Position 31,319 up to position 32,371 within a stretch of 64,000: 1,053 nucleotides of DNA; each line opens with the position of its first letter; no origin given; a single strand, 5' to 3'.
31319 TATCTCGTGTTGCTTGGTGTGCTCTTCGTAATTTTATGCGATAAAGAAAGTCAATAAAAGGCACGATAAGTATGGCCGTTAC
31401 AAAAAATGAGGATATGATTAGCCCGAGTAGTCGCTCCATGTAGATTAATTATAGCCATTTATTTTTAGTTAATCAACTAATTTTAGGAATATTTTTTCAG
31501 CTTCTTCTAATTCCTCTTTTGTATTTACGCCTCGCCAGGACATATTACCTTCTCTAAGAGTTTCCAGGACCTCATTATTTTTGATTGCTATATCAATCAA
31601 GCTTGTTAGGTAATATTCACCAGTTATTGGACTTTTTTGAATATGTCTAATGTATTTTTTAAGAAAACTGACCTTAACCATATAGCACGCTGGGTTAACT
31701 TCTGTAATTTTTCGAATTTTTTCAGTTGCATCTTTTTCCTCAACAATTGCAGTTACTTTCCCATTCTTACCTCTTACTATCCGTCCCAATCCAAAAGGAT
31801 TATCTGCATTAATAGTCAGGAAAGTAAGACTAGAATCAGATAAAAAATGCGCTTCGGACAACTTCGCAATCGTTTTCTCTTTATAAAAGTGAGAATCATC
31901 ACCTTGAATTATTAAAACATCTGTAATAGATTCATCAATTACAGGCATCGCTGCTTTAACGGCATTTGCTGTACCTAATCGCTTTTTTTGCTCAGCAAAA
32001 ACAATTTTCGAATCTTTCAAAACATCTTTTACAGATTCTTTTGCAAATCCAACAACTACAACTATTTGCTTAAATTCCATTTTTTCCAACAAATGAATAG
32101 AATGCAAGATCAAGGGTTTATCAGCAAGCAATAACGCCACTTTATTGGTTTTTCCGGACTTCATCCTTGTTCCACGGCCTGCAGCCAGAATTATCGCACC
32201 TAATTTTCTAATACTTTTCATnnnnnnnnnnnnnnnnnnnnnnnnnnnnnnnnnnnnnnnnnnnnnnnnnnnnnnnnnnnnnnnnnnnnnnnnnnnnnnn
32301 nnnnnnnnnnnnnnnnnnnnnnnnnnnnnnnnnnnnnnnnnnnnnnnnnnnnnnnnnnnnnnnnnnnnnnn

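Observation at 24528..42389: Non-canonical division/cell-wall (dcw) cluster: murA, a GlmU-like nucleotidyltransferase, pgeF and two hydrolases inside; murD, murF, ddl and murB absent from the cluster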

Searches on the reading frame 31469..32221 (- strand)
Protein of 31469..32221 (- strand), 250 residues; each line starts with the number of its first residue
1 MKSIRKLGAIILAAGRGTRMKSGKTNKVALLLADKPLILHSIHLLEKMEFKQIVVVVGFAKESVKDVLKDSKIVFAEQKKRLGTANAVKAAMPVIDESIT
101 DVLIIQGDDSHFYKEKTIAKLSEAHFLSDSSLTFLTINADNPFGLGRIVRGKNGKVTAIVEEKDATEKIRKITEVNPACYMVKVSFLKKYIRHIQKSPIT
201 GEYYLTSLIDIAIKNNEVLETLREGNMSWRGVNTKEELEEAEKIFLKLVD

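Call 4: search_protein_families(library=pfam, proteins=[window:31469-32221:-])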
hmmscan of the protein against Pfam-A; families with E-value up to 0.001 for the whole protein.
window:31469-32221:- (250 aa): 4 families
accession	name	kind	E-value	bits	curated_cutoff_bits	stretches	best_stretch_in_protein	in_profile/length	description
PF00483.29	NTP_transferase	-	5.9e-18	65.8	21.2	1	9-243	2-240/245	Nucleotidyl transferase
PF12804.13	NTP_transf_3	-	3.5e-14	53.7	27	1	9-131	1-117/160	MobA-like NTP transferase domain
PF01128.25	IspD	-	6.8e-09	36.2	27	1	9-120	3-112/221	2-C-methyl-D-erythritol 4-phosphate cytidylyltransferase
PF02348.25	CTP_transf_3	-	0.00018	21.8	22.6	1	25-134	14-124/217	Cytidylyltransferase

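Call 5: search_protein_families(library=ncbifam, proteins=[window:31469-32221:-], max_evalue=0.01)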
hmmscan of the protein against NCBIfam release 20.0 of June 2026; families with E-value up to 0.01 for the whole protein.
window:31469-32221:- (250 aa): 42 families (the best 25 are shown)
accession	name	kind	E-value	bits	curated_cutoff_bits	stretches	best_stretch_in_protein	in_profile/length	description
TIGR01173.1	glmU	equivalog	1.8e-59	201.8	366.85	1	9-246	3-237/452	bifunctional UDP-N-acetylglucosamine diphosphorylase/glucosamine-1-phosphate N-acetyltransferase GlmU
NF010934.1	PRK14354.1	equivalog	1.4e-57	195.2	450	1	9-246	2-237/447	bifunctional UDP-N-acetylglucosamine diphosphorylase/glucosamine-1-phosphate N-acetyltransferase GlmU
NF010935.0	PRK14355.1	equivalog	3.3e-53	180.9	718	1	6-245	3-242/459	bifunctional UDP-N-acetylglucosamine diphosphorylase/glucosamine-1-phosphate N-acetyltransferase GlmU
NF010932.0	PRK14352.1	equivalog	3.1e-50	171.2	611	1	3-244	3-246/488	bifunctional UDP-N-acetylglucosamine diphosphorylase/glucosamine-1-phosphate N-acetyltransferase GlmU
NF010933.0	PRK14353.1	equivalog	8.4e-50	169.7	505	1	5-245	4-242/453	bifunctional UDP-N-acetylglucosamine diphosphorylase/glucosamine-1-phosphate N-acetyltransferase GlmU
NF010936.0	PRK14356.1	equivalog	3.8e-47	161.3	666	1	6-245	5-243/456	bifunctional UDP-N-acetylglucosamine diphosphorylase/glucosamine-1-phosphate N-acetyltransferase GlmU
NF010937.0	PRK14357.1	equivalog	5.8e-46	157.3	658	1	9-245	3-229/448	bifunctional UDP-N-acetylglucosamine diphosphorylase/glucosamine-1-phosphate N-acetyltransferase GlmU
NF006986.0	PRK09451.1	equivalog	4.7e-44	150.9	725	1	5-245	4-239/456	bifunctional UDP-N-acetylglucosamine diphosphorylase/glucosamine-1-phosphate N-acetyltransferase GlmU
NF010940.0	PRK14360.1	equivalog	5.3e-41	140.6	602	1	9-246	4-237/452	bifunctional UDP-N-acetylglucosamine diphosphorylase/glucosamine-1-phosphate N-acetyltransferase GlmU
NF010939.0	PRK14359.1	equivalog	1.1e-39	136.3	592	1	7-247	3-235/430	bifunctional UDP-N-acetylglucosamine diphosphorylase/glucosamine-1-phosphate N-acetyltransferase GlmU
NF010938.0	PRK14358.1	equivalog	3.2e-37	128.2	500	1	4-218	5-216/481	bifunctional N-acetylglucosamine-1-phosphate uridyltransferase/glucosamine-1-phosphate acetyltransferase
TIGR03992.1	Arch_glmU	subfamily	4.4e-30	104.9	292.1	1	9-247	3-229/393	bifunctional sugar-1-phosphate nucleotidylyltransferase/acetyltransferase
NF041313.1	UDPGP_AglF_Halo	equivalog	4.1e-22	78.8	400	1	9-243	3-232/234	UTP--glucose-1-phosphate uridylyltransferase AglF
TIGR01208.1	rmlA_long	equivalog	4.8e-16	58.6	320.25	1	9-249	2-238/353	glucose-1-phosphate thymidylyltransferase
NF045761.1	NAMPUrTaseMurU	equivalog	2.8e-13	50.2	250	1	9-242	3-224/226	N-acetylmuramate alpha-1-phosphate uridylyltransferase MurU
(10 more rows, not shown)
